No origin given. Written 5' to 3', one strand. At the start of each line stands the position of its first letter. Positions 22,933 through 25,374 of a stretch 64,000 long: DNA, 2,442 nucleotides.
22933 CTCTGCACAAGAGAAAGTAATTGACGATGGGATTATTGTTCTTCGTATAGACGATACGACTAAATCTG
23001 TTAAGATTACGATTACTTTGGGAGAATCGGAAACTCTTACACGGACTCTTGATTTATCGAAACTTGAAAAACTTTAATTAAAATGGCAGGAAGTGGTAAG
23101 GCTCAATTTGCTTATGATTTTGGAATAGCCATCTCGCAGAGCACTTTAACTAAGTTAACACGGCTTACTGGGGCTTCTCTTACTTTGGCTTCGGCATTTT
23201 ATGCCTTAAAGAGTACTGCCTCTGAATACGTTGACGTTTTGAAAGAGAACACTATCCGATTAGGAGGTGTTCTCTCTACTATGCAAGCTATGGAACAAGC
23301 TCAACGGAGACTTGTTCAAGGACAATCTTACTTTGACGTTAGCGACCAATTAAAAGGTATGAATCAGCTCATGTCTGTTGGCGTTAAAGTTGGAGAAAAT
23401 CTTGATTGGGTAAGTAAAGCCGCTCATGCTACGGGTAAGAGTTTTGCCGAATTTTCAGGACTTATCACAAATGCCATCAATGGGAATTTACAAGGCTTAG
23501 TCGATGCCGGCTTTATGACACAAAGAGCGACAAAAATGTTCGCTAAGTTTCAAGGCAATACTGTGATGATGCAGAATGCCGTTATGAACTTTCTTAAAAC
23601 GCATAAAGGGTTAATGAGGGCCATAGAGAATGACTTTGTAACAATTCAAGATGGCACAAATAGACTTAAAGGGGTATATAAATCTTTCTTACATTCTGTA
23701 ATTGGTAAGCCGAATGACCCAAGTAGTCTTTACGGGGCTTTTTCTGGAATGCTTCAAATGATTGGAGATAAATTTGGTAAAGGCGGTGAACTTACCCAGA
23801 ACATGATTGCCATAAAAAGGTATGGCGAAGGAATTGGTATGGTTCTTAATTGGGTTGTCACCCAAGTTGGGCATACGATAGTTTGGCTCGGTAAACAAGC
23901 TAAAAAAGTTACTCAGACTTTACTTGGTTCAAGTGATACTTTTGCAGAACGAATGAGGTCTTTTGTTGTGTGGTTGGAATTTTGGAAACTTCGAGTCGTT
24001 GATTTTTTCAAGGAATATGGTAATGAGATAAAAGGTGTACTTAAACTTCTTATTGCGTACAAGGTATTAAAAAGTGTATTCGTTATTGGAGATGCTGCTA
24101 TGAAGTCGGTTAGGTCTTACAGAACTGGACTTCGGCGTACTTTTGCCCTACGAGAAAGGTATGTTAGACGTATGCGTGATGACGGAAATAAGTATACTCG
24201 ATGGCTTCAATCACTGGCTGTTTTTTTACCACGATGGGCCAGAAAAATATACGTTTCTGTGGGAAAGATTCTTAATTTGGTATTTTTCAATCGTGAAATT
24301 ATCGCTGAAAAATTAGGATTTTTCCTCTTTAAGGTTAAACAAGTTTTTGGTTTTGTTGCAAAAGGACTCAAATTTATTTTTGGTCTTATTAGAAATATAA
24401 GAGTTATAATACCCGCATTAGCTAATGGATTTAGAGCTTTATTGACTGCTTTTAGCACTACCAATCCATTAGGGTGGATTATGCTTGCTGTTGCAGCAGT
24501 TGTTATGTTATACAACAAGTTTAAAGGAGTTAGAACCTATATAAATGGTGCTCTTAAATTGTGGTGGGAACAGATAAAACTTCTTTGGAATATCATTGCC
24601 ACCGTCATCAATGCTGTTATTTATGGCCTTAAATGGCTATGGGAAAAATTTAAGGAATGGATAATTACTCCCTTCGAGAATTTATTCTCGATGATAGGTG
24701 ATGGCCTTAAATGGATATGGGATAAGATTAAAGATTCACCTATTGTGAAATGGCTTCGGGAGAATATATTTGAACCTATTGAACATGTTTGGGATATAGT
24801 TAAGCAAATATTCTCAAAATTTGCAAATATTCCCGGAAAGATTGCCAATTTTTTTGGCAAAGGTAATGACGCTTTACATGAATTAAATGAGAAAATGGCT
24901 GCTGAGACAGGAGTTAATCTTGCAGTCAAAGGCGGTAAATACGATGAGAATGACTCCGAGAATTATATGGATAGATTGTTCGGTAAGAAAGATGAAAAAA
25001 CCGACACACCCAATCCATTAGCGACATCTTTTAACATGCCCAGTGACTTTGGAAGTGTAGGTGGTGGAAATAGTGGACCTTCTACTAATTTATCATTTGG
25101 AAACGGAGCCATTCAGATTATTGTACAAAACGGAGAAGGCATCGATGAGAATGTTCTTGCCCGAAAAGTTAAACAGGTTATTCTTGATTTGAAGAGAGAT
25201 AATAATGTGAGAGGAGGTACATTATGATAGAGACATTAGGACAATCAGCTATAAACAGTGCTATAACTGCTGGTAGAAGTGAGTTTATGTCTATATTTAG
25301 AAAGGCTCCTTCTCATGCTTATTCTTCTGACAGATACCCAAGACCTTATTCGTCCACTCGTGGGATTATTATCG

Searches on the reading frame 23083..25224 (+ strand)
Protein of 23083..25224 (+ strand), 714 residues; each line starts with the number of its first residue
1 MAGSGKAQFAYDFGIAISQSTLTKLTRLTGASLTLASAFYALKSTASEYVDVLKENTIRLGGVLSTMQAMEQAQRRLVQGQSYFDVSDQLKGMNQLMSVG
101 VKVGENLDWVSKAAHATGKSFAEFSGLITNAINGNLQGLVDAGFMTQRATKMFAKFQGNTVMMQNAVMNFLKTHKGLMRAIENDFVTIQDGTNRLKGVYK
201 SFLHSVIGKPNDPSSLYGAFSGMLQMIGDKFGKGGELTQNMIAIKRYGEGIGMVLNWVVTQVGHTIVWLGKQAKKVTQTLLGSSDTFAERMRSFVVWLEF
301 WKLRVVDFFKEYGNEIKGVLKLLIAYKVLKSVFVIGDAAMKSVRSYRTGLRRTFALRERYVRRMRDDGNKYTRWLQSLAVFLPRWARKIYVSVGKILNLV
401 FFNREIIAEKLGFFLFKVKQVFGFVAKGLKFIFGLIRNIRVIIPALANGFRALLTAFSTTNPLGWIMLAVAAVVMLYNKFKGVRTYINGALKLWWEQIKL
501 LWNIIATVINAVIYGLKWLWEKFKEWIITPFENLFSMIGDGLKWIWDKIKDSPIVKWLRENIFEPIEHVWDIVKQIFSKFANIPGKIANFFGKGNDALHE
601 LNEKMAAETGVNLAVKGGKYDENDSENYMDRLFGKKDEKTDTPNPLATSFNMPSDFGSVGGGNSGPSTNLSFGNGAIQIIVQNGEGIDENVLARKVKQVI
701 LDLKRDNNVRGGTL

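Call 35: search_protein_families(library=phrogs, proteins=[window:23083-25224:+], max_evalue=0.00001)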
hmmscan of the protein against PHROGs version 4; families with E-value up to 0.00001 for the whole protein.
window:23083-25224:+ (714 aa): 5 families
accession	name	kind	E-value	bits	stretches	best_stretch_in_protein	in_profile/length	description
phrog_58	-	tail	1.1e-13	51.5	1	42-592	321-912/1544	tail length tape measure protein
phrog_1272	-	tail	2.9e-09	36.2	1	370-582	567-788/1606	tail length tape measure protein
phrog_3981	-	tail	3.7e-07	30.6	1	420-592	287-414/584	tail length tape measure protein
phrog_971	-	lysis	9.3e-07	28.8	1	137-578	247-687/1338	endolysin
phrog_4197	-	tail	1.2e-06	27.5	1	405-587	865-1070/1783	tail length tape measure protein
